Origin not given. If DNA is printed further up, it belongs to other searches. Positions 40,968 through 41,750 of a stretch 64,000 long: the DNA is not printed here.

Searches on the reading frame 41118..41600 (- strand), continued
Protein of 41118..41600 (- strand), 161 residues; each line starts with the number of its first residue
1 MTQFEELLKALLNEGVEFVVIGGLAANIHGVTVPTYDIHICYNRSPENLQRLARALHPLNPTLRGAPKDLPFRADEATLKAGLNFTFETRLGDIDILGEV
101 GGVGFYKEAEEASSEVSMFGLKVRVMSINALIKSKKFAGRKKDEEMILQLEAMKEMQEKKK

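Call 23: search_solved_structures(query=A1, max_evalue=10, show_alignments=3)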
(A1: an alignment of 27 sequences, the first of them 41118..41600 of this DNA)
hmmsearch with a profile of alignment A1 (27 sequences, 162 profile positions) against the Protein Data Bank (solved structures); distinct sequences matched with E-value up to 10: 3.
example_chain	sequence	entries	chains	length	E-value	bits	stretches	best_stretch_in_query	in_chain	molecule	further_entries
4hx0_A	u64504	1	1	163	0.013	18.7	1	5-43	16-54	Putative nucleotidyltransferase TM1012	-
2fcl_A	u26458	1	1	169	0.015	18.5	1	5-43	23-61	hypothetical protein TM1012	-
2ewr_A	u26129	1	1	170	0.015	18.5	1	5-43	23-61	hypothetical protein TM1012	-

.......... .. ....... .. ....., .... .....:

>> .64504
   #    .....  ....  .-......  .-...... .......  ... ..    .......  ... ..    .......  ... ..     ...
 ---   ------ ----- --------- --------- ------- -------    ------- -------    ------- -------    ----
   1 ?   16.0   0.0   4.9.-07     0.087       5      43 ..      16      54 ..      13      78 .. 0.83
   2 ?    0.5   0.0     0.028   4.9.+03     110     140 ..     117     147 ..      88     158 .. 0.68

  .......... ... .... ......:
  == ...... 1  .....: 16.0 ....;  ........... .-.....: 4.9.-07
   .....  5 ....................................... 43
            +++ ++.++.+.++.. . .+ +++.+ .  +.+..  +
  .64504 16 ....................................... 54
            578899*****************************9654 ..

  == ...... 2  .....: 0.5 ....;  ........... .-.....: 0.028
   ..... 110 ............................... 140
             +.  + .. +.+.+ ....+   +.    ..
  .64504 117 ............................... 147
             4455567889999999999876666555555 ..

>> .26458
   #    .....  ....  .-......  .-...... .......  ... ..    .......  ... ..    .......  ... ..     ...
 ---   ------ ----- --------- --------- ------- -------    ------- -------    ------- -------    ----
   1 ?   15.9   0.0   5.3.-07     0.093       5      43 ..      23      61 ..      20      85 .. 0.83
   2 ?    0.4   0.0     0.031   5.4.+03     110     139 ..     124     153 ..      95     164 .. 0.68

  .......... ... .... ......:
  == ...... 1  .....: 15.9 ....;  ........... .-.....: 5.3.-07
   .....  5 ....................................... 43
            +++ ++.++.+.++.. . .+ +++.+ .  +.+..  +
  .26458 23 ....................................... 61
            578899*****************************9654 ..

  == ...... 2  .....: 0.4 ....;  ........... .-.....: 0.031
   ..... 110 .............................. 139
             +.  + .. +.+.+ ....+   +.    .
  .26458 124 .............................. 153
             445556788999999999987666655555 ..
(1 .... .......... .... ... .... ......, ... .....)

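Call 33: search_protein_families(library=pfam, alignment_id=A2, max_evalue=0.01)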
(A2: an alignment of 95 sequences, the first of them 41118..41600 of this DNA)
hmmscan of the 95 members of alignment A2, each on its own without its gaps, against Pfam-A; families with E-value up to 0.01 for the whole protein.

A. member 1, window:41118-41600:- (161 aa): 2 families
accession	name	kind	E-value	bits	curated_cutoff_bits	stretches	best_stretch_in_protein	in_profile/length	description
PF09970.15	DUF2204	-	8.4e-06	26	20.3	0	94-155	88-149/181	Nucleotidyl transferase of unknown function (DUF2204)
PF19502.5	DUF6036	-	0.0013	19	23.6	0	13-149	17-117/164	Nucleotidyltransferase of unknown function (DUF6036)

B. families by the number of members that match (of 95 scanned): 7 families
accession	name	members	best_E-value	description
PF19502.5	DUF6036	74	2.5e-08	Nucleotidyltransferase of unknown function (DUF6036)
PF09970.15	DUF2204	74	4.7e-08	Nucleotidyl transferase of unknown function (DUF2204)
PF08843.17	AbiEii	12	2.8e-05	Nucleotidyl transferase AbiEii toxin, Type IV TA system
PF10706.15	Aminoglyc_resit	9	0.00096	Aminoglycoside-2''-adenylyltransferase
PF20242.3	Emfourin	1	0.0029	Emfourin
PF19444.4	MTP_lip_bd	1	0.0062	MTP large subunit, lipid-binding domain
PF18765.7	Polbeta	1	0.0093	Polymerase beta, Nucleotidyltransferase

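Call 37: predict_structure(alignment_id=A2)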
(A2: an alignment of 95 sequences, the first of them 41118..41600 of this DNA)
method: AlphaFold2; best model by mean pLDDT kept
length: 161 residues; sequences in the alignment: 95
mean_pLDDT: 96.0   pTM: 0.90
mean pLDDT of the five models: 96.0, 95.9, 95.6, 95.3, 95.2
residues with pLDDT >= 90: 152; 70-90: 9; 50-70: 0; < 50: 0
segments of 3 or more residues with pLDDT < 50: none
pLDDT, mean of each block of 10 residues (from residue 1): 95 98 97 96 98 97 91 93 96 98 98 96 98 97 96 95 78
secondary structure, 60 per line:
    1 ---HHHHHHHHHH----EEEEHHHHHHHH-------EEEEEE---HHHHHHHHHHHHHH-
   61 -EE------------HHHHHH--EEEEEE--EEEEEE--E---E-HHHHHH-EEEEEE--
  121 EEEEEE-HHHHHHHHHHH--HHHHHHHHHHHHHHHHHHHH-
elements in order: H4-13 E18-21 H22-29 E37-42 H46-59 H76-81 E84-89 E92-97 H106-111 E113-118 E121-126 H128-138 H141-160

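Call 39: predict_structure(alignment_id=A3)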
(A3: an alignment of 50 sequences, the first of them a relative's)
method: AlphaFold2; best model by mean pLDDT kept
length: 228 residues; sequences in the alignment: 50
mean_pLDDT: 91.6   pTM: 0.87
mean pLDDT of the five models: 91.6, 91.6, 90.9, 90.3, 89.5
residues with pLDDT >= 90: 181; 70-90: 33; 50-70: 13; < 50: 1
segments of 3 or more residues with pLDDT < 50: none
pLDDT, mean of each block of 10 residues (from residue 1): 67 90 92 91 92 91 73 98 97 93 97 98 95 90 96 95 97 97 96 97 89 95 76
secondary structure, 60 per line:
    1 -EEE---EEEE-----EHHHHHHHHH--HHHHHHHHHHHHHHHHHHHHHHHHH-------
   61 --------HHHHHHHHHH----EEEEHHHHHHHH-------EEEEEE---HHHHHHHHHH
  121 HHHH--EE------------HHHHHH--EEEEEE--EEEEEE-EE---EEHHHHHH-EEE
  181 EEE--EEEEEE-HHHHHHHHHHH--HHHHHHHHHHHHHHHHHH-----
elements in order: E2-4 E8-11 H18-26 H29-53 H69-78 E83-86 H87-94 E102-107 H111-124 H141-146 E149-154 E157-162 H171-176 E178-183 E186-191 H193-203 H206-223

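Call 40: fold_search(model_id=the predicted structure, library=pdb)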
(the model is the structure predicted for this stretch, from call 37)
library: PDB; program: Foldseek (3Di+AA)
matches with E <= 10: 287; with E <= 0.001: 10
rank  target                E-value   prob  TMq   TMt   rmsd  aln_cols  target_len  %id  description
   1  2ewr                  8.7e-07  1.00  0.61  0.63   6.0       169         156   17  Crystal structure of a putative nucleotidyltransferase (tm1012) from Thermotoga maritima at 1.60 A resolution (released 2005-12-06)
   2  2fcl                  1.2e-05  1.00  0.60  0.62   6.2       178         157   17  Crystal structure of a putative nucleotidyltransferase (tm1012) from Thermotoga maritima at 1.35 A resolution (released 2006-03-14)
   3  4hx0                  4.6e-05  1.00  0.59  0.59   7.1       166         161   17  Crystal structure of a putative nucleotidyltransferase (TM1012) from Thermotoga maritima at 1.87 A resolution (released 2013-09-11)
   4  8an5_B                1.1e-04  1.00  0.66  0.59   5.3       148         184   19  MenAT1 toxin-antitoxin complex (rv0078a-rv0078b) from Mycobacterium tuberculosis H37Rv (released 2023-08-02)
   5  4fo1_A                2.6e-04  1.00  0.61  0.62   5.1       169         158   15  Crystal structure of lincosamide antibiotic adenylyltransferase LnuA, apo (released 2012-07-04)
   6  5cfu                  7.8e-04  1.00  0.57  0.54   6.1       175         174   16  Crystal Structure of ANT(2")-Ia in complex with adenylyl-2"-tobramycin (released 2016-07-20)
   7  8an4_B                8.8e-04  1.00  0.64  0.55   5.7       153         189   18  MenT1 toxin (rv0078a) from Mycobacterium tuberculosis H37Rv (released 2023-08-02)
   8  5kqj_MODEL_1_A        9.3e-04  1.00  0.58  0.51   5.7       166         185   17  Solution Structure of Antibiotic-Resistance Factor ANT(2'')-Ia Reveals Substrate-Regulated Conformation Dynami (released 2017-07-12)
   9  4wqk                  9.3e-04  1.00  0.58  0.54   7.2       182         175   16  Crystal structure of aminoglycoside nucleotidylyltransferase ANT(2")-Ia, apo form (released 2014-11-12)
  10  5cfs                  9.9e-04  1.00  0.57  0.53   7.5       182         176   16  Crystal Structure of ANT(2")-Ia in complex with AMPCPP and tobramycin (released 2016-03-16)
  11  8an4_A                1.6e-03  1.00  0.67  0.57   5.6       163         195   18  MenT1 toxin (rv0078a) from Mycobacterium tuberculosis H37Rv (released 2023-08-02)
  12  4xje                  2.2e-03  1.00  0.56  0.52   6.3       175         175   17  CRYSTAL STRUCTURE OF ANT(2") IN COMPLEX WITH AMP AND TOBRAMYCIN (released 2016-01-20)
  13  8an5_A                2.7e-03  1.00  0.62  0.53   5.6       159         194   19  MenAT1 toxin-antitoxin complex (rv0078a-rv0078b) from Mycobacterium tuberculosis H37Rv (released 2023-08-02)
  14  8rr5                  5.0e-03  1.00  0.55  0.51   8.5       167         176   17  MenT1 toxin (rv0078a) from Mycobacterium tuberculosis H37Rv, phosphorylated at T39 (released 2024-09-11)
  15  4o8s                  5.6e-03  0.99  0.41  0.31   6.1       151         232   16  Crystal structure of JHP933 from Helicobacter pylori (released 2014-09-10)
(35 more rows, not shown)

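Call 58: find_encoding_contigs(protein=P0001, flank=3000, max_places=3)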
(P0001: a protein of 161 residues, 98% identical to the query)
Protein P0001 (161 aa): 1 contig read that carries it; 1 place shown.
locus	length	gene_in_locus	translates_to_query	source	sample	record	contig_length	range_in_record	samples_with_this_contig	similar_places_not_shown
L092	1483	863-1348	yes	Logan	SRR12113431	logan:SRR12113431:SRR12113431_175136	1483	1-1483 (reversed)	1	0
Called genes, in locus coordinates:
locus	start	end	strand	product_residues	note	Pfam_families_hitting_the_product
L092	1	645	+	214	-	?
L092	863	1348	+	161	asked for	PF09970:DUF2204 (faint)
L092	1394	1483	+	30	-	?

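Call 59: find_encoding_contigs(protein=P0004, flank=4000, max_places=2)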
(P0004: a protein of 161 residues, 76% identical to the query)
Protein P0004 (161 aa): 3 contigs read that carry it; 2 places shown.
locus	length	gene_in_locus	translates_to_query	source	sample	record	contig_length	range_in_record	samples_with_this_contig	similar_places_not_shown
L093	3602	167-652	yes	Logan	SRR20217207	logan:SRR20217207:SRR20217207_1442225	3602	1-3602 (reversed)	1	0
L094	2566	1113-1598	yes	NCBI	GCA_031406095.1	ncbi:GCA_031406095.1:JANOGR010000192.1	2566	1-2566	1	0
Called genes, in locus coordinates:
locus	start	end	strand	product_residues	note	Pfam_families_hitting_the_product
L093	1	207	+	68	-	?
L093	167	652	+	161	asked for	-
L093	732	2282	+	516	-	PF00171:Aldedh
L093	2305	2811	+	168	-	-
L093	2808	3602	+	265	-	?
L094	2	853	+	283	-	?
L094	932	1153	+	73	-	-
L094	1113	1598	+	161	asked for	-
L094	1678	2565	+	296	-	?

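Call 60: find_encoding_contigs(protein=P0009, flank=6000, max_places=2)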
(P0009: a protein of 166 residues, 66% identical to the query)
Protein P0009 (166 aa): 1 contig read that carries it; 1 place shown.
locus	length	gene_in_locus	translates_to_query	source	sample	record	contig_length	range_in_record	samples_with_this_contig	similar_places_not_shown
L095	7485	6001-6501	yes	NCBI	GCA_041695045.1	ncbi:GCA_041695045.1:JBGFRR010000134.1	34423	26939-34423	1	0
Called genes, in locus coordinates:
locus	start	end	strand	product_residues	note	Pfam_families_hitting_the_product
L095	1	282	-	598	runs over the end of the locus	PF11412:DsbD_N, PF02683:DsbD_TM, PF03190:Thioredox_DsbH (weak), PF13899:Thioredoxin_7, PF00085:Thioredoxin, PF13098:Thioredoxin_2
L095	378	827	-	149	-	PF00085:Thioredoxin (weak)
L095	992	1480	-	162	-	PF00578:AhpC-TSA, PF08534:Redoxin, PF00255:GSHPx (weak), PF00085:Thioredoxin, PF13098:Thioredoxin_2, PF13905:Thioredoxin_8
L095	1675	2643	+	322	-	PF01869:BcrAD_BadFG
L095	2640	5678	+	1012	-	PF00933:Glyco_hydro_3, PF01915:Glyco_hydro_3_C, PF00144:Beta-lactamase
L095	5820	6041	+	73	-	-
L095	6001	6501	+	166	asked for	-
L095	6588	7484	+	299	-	?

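Call 80: search_dna_similar(query=window:41118-41600:-, collection=plasmids, mode=protein, max_evalue=0.001, max_rows=15)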
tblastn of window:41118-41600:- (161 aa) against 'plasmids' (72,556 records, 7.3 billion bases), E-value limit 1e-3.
Records with a match: 5; places in all: 5; records where one place covers at least 80% of the query: 2.
Best place of each record, by identity: <60% 5.
By first word of the organism name: Rhizobium 2; Miltoncostaea 1; Mycolicibacterium 1; Sinorhizobium 1.
By predicted mobility (MOB-suite, as given by PLSDB): non-mobilizable 3; mobilizable 1; conjugative 1.
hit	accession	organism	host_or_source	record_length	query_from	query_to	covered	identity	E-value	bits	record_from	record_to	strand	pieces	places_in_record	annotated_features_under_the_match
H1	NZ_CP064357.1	Miltoncostaea oceani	pure culture,marine sediment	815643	5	157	95%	36.5%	3e-14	76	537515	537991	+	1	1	hypothetical protein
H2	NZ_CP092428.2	Mycolicibacterium rufum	-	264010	7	153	91%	33.6%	3e-16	82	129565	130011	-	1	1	hypothetical protein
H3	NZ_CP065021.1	Sinorhizobium meliloti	Medicago sativa subsp. varia (Martyn) ...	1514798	6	52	29%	48.9%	6e-4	46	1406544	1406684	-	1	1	none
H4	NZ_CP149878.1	Rhizobium sp. T1473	Medicago sativa,Cell Culture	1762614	6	52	29%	46.8%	6e-4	46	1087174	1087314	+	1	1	none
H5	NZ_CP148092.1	Rhizobium sp. T1470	Medicago sativa,cell culture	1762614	6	52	29%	46.8%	6e-4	46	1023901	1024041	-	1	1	none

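Call 81: search_dna_similar(query=window:41118-41600:-, collection=phages, mode=protein, max_evalue=0.001, max_rows=10)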
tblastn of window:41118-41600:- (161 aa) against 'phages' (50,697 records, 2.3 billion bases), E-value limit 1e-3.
No match.

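Call 82: get_annotated_region(hit=H2, flank=2500)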
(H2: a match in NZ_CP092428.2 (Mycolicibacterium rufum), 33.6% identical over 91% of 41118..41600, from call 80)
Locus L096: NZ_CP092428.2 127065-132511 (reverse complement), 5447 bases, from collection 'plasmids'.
description: Mycolicibacterium rufum strain JCM 16372 plasmid unnamed, complete sequence
organism: Mycolicibacterium rufum (NCBI taxid 318424)
taxonomy: Bacteria; Actinomycetota; Actinomycetes; Mycobacteriales; Mycobacteriaceae; Mycolicibacterium; Mycolicibacterium rufum
host: -; source: -; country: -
typing (MOB-suite, as given by PLSDB): mobilizable; relaxase MOBF
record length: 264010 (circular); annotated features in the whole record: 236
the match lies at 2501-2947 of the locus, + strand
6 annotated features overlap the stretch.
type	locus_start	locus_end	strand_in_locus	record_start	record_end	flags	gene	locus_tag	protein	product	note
CDS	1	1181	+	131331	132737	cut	-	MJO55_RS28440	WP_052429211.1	neutral zinc metallopeptidase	-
CDS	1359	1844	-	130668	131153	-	-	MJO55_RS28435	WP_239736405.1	hypothetical protein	-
CDS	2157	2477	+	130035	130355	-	-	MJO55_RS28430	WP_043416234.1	helix-turn-helix transcriptional regulator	-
CDS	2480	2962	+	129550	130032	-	-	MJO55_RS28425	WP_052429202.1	hypothetical protein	-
CDS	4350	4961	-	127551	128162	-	-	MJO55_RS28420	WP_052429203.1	TetR/AcrR family transcriptional regulator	-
CDS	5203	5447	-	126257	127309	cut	-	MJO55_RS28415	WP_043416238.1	IS110 family transposase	-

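Call 83: get_annotated_region(hit=H1, flank=2500)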
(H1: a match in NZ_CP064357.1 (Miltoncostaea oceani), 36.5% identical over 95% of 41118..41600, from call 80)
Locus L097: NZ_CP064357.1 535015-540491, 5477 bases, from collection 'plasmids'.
description: Miltoncostaea oceani strain SCSIO 61214 plasmid unnamed1, complete sequence
organism: Miltoncostaea oceani (NCBI taxid 2843216)
taxonomy: Bacteria; Actinomycetota; Thermoleophilia; Miltoncostaeales; Miltoncostaeaceae; Miltoncostaea; Miltoncostaea oceani
host: -; source: pure culture,marine sediment; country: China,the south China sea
typing (MOB-suite, as given by PLSDB): non-mobilizable
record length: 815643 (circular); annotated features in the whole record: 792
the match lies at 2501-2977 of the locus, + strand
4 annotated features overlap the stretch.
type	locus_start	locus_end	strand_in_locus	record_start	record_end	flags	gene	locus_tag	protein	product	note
CDS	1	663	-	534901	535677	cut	-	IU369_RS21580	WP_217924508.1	hypothetical protein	-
CDS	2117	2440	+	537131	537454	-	-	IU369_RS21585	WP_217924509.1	helix-turn-helix transcriptional regulator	-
CDS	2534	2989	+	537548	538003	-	-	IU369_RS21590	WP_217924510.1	hypothetical protein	-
CDS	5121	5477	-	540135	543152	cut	-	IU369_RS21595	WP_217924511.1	RHS repeat-associated core domain-containing protein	-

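Call 88: search_solved_structures(query=A2, max_evalue=10, show_alignments=0)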
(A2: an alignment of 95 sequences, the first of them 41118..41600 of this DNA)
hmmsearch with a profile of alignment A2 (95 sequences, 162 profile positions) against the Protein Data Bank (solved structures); distinct sequences matched with E-value up to 10: 4.
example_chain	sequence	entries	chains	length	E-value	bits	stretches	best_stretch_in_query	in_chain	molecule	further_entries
4hx0_A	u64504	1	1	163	0.0017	21.6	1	5-44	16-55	Putative nucleotidyltransferase TM1012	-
2fcl_A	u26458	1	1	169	0.002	21.4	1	5-44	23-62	hypothetical protein TM1012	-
2ewr_A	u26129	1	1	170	0.002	21.4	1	5-44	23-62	hypothetical protein TM1012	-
8an4_A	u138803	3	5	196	0.16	15.2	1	6-135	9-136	Bacterial toxin | Nucleotidyl transferase AbiEii/AbiGii toxin family protein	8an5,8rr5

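Call 89: search_solved_structures(query=A2, max_evalue=10, show_alignments=4)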
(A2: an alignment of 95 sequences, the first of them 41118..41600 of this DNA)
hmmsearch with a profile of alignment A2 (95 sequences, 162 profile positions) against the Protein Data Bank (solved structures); distinct sequences matched with E-value up to 10: 4.
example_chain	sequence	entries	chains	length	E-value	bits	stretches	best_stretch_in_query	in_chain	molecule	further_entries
4hx0_A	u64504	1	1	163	0.0017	21.6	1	5-44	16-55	Putative nucleotidyltransferase TM1012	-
2fcl_A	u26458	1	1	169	0.002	21.4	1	5-44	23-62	hypothetical protein TM1012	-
2ewr_A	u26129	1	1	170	0.002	21.4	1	5-44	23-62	hypothetical protein TM1012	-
8an4_A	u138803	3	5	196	0.16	15.2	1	6-135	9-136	Bacterial toxin | Nucleotidyl transferase AbiEii/AbiGii toxin family protein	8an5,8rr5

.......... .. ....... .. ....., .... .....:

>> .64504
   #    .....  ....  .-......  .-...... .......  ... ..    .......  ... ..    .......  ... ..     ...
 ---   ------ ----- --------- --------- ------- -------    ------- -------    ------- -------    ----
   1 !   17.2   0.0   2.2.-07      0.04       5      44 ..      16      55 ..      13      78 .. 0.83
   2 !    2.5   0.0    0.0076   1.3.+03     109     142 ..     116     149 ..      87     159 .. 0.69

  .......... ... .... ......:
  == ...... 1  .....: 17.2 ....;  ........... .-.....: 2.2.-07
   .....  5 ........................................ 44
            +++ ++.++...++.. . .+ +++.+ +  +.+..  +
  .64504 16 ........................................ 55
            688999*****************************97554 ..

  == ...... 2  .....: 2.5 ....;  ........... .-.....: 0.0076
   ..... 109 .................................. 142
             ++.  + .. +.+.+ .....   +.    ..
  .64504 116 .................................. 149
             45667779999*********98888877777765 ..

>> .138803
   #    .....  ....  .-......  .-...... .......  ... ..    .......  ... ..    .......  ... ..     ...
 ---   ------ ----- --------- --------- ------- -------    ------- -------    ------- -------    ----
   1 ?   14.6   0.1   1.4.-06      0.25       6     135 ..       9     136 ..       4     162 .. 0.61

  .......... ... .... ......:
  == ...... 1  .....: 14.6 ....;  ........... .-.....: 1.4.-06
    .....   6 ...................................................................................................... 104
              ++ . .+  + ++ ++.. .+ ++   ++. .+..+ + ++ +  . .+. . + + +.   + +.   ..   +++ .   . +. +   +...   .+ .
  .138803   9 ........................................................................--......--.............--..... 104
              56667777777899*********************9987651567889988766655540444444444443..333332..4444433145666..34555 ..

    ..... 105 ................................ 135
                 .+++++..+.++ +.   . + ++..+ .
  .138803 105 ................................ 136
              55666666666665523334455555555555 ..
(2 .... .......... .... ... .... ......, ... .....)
